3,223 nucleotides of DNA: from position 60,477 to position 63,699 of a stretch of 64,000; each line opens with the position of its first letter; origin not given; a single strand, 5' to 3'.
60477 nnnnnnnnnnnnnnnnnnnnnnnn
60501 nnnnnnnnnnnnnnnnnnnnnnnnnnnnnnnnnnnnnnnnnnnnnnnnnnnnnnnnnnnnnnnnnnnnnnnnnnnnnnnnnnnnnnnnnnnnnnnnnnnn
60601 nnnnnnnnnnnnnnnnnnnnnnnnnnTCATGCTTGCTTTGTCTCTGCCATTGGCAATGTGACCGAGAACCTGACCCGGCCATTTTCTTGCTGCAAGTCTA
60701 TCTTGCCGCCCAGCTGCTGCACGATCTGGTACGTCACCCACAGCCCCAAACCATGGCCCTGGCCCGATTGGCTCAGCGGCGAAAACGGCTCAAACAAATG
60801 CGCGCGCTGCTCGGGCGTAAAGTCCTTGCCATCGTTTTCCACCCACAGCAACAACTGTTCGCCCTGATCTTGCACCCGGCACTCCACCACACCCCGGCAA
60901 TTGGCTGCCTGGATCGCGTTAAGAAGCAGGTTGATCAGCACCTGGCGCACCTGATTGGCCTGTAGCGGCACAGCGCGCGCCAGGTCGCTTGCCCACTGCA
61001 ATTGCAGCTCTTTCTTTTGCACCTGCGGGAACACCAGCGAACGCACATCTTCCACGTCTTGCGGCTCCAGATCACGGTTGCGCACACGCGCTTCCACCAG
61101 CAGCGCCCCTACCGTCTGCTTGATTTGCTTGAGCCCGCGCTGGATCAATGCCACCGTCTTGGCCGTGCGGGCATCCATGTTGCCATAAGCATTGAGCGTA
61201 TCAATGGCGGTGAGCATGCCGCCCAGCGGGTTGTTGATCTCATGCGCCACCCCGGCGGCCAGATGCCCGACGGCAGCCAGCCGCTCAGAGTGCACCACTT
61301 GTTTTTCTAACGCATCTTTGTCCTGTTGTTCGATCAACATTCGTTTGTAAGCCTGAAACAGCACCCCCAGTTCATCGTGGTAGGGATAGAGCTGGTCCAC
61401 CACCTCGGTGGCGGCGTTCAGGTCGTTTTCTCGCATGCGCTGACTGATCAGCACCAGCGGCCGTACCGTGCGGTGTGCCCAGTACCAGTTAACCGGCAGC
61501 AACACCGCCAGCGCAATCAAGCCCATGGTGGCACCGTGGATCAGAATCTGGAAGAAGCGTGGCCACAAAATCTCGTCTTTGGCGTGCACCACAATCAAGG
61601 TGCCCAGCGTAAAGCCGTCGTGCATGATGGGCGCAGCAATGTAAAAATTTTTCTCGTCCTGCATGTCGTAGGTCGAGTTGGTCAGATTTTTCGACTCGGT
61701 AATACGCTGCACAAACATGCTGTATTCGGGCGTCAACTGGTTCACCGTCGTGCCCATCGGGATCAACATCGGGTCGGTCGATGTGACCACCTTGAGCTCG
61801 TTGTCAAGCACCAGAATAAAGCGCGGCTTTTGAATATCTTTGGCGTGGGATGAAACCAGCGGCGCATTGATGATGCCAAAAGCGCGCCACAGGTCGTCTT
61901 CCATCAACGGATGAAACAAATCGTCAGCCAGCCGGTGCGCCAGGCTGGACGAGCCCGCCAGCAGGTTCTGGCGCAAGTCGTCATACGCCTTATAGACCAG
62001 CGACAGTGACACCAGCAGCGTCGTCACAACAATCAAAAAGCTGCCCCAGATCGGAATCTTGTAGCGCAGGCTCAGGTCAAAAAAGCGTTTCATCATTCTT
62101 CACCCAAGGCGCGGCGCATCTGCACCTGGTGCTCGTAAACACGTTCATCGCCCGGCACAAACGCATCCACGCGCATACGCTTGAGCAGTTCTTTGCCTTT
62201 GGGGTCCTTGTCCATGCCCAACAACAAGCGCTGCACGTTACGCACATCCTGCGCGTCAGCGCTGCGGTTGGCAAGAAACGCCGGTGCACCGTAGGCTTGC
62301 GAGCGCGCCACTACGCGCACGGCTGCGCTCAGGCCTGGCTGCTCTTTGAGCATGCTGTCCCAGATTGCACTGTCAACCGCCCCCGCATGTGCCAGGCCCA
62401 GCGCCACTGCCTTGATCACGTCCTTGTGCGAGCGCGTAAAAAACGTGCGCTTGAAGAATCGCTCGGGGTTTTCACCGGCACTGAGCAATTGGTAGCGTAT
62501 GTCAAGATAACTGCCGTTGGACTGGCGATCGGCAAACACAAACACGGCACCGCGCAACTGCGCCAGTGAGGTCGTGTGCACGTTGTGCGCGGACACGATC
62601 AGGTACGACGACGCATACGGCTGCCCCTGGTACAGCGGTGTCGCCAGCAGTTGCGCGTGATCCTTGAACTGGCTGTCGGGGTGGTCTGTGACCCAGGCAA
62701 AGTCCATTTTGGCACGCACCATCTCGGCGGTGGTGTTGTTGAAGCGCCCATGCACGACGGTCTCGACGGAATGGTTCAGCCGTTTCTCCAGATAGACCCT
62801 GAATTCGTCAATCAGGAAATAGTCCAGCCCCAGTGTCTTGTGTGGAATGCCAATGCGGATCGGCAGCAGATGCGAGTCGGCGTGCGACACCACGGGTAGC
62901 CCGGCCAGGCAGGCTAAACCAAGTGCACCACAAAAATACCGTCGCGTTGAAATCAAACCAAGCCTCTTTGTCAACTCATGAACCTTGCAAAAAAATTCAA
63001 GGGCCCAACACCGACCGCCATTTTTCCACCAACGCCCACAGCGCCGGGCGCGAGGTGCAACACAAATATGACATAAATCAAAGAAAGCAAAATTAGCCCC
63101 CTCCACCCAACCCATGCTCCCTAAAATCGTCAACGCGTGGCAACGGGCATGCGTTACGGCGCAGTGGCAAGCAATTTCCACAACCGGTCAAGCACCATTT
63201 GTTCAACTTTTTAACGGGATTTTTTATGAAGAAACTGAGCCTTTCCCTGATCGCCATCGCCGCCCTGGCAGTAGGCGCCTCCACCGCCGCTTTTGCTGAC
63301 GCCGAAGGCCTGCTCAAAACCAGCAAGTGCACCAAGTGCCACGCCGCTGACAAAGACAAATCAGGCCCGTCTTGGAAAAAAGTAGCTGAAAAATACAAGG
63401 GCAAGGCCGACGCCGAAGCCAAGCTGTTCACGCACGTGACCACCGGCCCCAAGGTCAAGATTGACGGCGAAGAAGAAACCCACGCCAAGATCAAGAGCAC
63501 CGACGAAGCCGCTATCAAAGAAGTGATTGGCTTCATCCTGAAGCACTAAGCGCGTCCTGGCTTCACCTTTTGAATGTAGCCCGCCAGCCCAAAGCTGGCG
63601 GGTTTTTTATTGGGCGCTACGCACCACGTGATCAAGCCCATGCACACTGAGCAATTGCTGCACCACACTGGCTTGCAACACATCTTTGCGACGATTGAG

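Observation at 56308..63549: Candidate extracellular/periplasmic electron-transfer locus with omcE/omcS-like architecture in a betaproteobacterium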

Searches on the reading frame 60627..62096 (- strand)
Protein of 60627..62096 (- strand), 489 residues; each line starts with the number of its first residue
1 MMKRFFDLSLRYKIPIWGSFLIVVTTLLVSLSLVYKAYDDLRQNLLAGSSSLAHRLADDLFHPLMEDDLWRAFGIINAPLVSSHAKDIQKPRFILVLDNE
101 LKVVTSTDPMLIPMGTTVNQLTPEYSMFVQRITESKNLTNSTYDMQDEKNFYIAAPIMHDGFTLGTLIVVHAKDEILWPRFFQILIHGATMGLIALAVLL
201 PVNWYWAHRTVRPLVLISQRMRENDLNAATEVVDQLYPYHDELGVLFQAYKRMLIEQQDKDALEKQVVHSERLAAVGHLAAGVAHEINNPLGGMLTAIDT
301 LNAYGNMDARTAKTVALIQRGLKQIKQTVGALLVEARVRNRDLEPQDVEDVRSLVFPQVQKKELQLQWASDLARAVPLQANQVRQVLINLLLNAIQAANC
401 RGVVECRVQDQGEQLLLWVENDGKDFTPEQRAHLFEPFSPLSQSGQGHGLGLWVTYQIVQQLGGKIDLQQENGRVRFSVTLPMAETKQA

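Call 3: search_protein_families(library=pfam, proteins=[window:60627-62096:-], max_evalue=0.01)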
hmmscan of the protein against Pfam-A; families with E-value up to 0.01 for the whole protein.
window:60627-62096:- (489 aa): 4 families
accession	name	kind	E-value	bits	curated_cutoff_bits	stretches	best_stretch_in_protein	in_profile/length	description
PF02518.31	HATPase_c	-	5.7e-20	72.2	26.4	1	381-484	4-110/111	Histidine kinase-, DNA gyrase B-, and HSP90-like ATPase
PF14501.12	HATPase_c_5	-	9e-08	32.4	22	1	382-482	5-102/102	GHKL domain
PF00512.31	HisKA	-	2.2e-07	31.2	26.9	1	277-339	3-64/66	His Kinase A (phospho-acceptor) domain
PF13581.12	HATPase_c_2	-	5.8e-05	23.6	27.4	1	377-466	26-114/127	Histidine kinase-like ATPase domain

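Call 4: search_protein_families(library=ncbifam, proteins=[window:60627-62096:-], max_evalue=0.01)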
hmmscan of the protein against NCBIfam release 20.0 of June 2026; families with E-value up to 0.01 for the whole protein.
window:60627-62096:- (489 aa): 74 families (the best 25 are shown)
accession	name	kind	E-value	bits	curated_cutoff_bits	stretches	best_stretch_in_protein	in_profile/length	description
NF008468.0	PRK11360.1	equivalog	2.8e-38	131.7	646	1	259-488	379-613/616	two-component system sensor histidine kinase AtoS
NF007688.0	PRK10364.1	equivalog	1.8e-32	112.7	479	1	257-488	221-456/460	two-component system sensor histidine kinase ZraS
NF010411.0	PRK13837.1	equivalog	1.3e-28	99.5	647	1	246-487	421-679/828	two-component system VirA-like sensor kinase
NF052574.1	HisKinEspCMyxo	equivalog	2.4e-27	95.5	1200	1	261-488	402-642/785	serine histidine kinase EspC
NF038348.1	T2SS_HK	subfamily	7.5e-27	94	450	2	376-483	465-573/574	histidine kinase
NF047497.1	HK_LIC_12097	equivalog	1.4e-23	83.3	500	1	264-483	138-366/367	LIC_12097 family sensor histidine kinase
NF008312.0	PRK11100.1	equivalog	4e-23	82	356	1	146-483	143-474/477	two-component system sensor histidine kinase CreC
NF053867.1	SprKinKinDBac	equivalog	2e-21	76.1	775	1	245-485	257-499/500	sporulation kinase KinD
NF052573.1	HisKinEspAMyxo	equivalog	1.3e-20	73.1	1400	1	259-486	367-614/755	serine histidine kinase EspA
NF011874.0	PRK15347.1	equivalog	3.3e-20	71.8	852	1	129-487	242-618/921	two component system sensor kinase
TIGR02956.1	TMAO_torS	equivalog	1.1e-19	70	676.5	1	281-488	469-687/967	TMAO reductase system sensor histidine kinase/response regulator TorS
NF046020.1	HisKinCckABruc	equivalog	6.7e-19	67.2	1000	1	255-483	459-707/868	cell cycle histidine kinase CckA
NF047466.1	hybrid_RR_LvrB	exception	7e-19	68.2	500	1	256-483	132-376/377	hybrid histidine kinase/response regulator LvrB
NF006800.0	PRK09303.1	equivalog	1.7e-17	63.4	342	1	247-486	128-380/383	histidine kinase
NF007898.0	PRK10604.1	equivalog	3.9e-17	62.6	478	1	189-486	140-426/433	two-component system sensor histidine kinase RstB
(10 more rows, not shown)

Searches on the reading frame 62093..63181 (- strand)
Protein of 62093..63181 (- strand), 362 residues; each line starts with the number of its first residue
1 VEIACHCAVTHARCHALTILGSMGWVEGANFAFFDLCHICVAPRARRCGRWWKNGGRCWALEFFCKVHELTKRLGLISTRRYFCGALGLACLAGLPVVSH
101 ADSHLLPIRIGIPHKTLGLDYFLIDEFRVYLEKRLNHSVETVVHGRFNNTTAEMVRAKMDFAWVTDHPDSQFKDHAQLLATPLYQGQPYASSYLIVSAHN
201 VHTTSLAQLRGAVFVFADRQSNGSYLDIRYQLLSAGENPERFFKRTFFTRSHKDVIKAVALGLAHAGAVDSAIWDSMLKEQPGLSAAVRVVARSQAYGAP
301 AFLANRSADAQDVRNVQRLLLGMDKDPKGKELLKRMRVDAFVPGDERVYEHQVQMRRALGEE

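Call 3: search_protein_families(library=pfam, proteins=[window:62093-63181:-], max_evalue=0.01)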
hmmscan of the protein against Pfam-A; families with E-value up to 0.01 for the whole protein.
window:62093-63181:- (362 aa): 1 family
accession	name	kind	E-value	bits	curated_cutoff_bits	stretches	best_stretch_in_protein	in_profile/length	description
PF12974.12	Phosphonate-bd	-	1.3e-47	162.7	27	1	125-349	17-242/242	ABC transporter, phosphonate, periplasmic substrate-binding protein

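Call 4: search_protein_families(library=ncbifam, proteins=[window:62093-63181:-], max_evalue=0.01)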
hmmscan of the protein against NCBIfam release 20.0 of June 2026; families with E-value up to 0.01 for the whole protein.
window:62093-63181:- (362 aa): 6 families
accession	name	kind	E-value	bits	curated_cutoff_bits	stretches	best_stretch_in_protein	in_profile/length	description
TIGR04553.1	ABC_peri_selen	hypoth_equivalog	2.7e-22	79.4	250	1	129-360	24-263/266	putative selenate ABC transporter substrate-binding protein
TIGR01098.1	3A0109s03R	subfamily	1.8e-16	60.4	112.05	1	126-297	52-227/253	phosphate/phosphite/phosphonate ABC transporter substrate-binding protein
TIGR03431.1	PhnD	equivalog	5.5e-11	42.4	261.1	1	127-359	49-286/288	phosphonate ABC transporter substrate-binding protein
NF049985.1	SBP_like_Rv1680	exception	0.00014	21.7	400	1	248-335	151-238/268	Rv1680 family SBP-like protein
NF045601.2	BstB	equivalog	0.00084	18.6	350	0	286-355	193-263/267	sterol transporter periplasmic substrate-binding protein BstB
TIGR01821.1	5aminolev_synth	equivalog_domain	0.0093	14.9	338.55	0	93-133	318-357/402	5-aminolevulinate synthase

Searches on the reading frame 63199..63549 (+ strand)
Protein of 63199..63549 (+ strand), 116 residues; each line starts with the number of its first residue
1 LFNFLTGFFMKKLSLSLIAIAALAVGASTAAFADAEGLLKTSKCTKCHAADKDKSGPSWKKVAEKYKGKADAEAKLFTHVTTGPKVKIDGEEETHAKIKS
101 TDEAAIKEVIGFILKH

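Call 3: search_protein_families(library=pfam, proteins=[window:63199-63549:+], max_evalue=0.01)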
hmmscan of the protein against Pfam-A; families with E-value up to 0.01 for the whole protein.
window:63199-63549:+ (116 aa): 2 families
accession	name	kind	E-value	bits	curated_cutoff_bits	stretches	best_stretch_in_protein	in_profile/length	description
PF00034.26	Cytochrom_C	-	3e-06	28.9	21.3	1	38-115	7-88/90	Cytochrome c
PF13442.11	Cytochrome_CBB3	-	0.0023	18.6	27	1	34-85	5-46/68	Cytochrome C oxidase, cbb3-type, subunit III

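Call 4: search_protein_families(library=ncbifam, proteins=[window:63199-63549:+], max_evalue=0.01)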
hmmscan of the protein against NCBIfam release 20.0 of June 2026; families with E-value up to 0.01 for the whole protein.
window:63199-63549:+ (116 aa): 3 families
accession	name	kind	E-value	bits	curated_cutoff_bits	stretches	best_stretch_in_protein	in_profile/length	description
NF043008.1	Cyt550_Brdyrhiz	equivalog_domain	0.0023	18.1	240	0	10-68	1-64/131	cytochrome c-550 CycA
NF045774.1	cytochro_C551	exception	0.0039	17.1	118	1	29-68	36-75/110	cytochrome c551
NF047833.1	TyroCdyMelC1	equivalog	0.0097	16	120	0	16-92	13-86/127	apotyrosinase chaperone MelC1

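Call 24: find_encoding_contigs(protein=window:63226-63549:+, flank=10000, max_places=4)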
Protein window:63226-63549:+ (107 aa): 24 contigs read that carry it; 4 places shown.
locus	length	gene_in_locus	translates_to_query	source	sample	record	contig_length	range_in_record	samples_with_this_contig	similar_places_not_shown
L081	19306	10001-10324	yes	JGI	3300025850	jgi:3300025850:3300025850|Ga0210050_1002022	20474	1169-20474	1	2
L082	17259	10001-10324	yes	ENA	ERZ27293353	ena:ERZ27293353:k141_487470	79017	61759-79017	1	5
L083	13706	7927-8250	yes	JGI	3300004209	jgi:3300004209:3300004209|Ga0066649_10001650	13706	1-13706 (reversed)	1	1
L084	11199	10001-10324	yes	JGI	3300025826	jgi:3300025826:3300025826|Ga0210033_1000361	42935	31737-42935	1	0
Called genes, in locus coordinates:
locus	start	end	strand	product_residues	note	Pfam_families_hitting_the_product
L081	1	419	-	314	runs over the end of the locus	PF00892:EamA (weak)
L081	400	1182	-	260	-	PF00106:adh_short, PF01370:Epimerase, PF08659:KR, PF13561:adh_short_C2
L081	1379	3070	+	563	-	PF00890:FAD_binding_2 (faint), PF01266:DAO (weak), PF13450:NAD_binding_8 (weak), PF21162:ETFQO_UQ-bd, PF05187:Fer4_ETF_QO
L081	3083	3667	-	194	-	-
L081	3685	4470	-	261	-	PF14522:Cytochrome_C7 (faint), PF22113:Mtrc-MtrF_II-IV_dom (faint), PF14537:Cytochrom_c3_2 (weak), PF09699:Paired_CXXCH_1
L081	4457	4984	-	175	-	-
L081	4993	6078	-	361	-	PF17170:DUF5128 (faint), PF08450:SGL (faint), PF25021:TEN_NHL (faint), PF01436:NHL (weak)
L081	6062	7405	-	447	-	PF00072:Response_reg, PF00158:Sigma54_activat, PF14532:Sigma54_activ_2, PF07728:AAA_5 (weak), PF25601:AAA_lid_14, PF02954:HTH_8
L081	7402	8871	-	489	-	PF00512:HisKA (weak), PF02518:HATPase_c, PF14501:HATPase_c_5 (weak)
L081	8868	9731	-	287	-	PF12974:Phosphonate-bd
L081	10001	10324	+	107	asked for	PF00034:Cytochrom_C (weak)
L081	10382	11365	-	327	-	PF12281:NTP_transf_8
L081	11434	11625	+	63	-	-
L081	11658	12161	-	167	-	PF00583:Acetyltransf_1, PF13673:Acetyltransf_10 (weak), PF13508:Acetyltransf_7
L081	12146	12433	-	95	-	PF08681:TacA1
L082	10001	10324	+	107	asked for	PF00034:Cytochrom_C (weak)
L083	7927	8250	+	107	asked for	PF00034:Cytochrom_C (weak)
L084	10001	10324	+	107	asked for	PF00034:Cytochrom_C (weak)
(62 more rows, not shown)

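Call 59: search_solved_structures(query=window:63226-63549:+, max_evalue=1)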
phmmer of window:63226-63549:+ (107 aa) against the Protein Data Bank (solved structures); distinct sequences matched with E-value up to 1: 24.
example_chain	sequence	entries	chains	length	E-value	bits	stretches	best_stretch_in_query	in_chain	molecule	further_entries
4xxl_A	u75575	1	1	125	1.8e-24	89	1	8-105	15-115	Cytochrome c class I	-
9l08_A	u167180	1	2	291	8.9e-17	64.3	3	26-105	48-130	Covalently Connected Cytochrome c555 trimer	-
2pac_A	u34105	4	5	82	1.6e-07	34.6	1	25-75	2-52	CYTOCHROME C551 | Cytochrome c-551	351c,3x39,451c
1dvv_A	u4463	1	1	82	2.2e-07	34.2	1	25-75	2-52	CYTOCHROME C551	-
2exv_A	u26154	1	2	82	2.3e-07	34.2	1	25-75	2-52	Cytochrome c-551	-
2zxy_A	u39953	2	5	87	1.6e-06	31.5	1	24-107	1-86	Cytochrome c552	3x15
1cor_A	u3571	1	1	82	2.2e-06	31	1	25-75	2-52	CYTOCHROME C551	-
5xed_A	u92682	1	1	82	2.6e-06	30.8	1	25-71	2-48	Cytochrome c-551,Cytochrome c-552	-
5xec_A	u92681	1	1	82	2.7e-06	30.7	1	25-68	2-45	Cytochrome c-551,Cytochrome c-552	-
6kq1_A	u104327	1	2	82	3.6e-06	30.3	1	25-75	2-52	Cytochrome C biogenesis protein CcsA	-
1fi3_A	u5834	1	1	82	6.2e-05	26.4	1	25-75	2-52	CYTOCHROME C-551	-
1cch_A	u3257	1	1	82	6.8e-05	26.2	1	25-75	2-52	CYTOCHROME C551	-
5xec_C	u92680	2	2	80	8.4e-05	25.9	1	27-75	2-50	Cytochrome c-552,Cytochrome c-551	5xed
2d0s_A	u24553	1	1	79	8.8e-05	25.9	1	27-71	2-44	cytochrome c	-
5z25_A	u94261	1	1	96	0.0002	24.7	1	26-66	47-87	Cytochrome c552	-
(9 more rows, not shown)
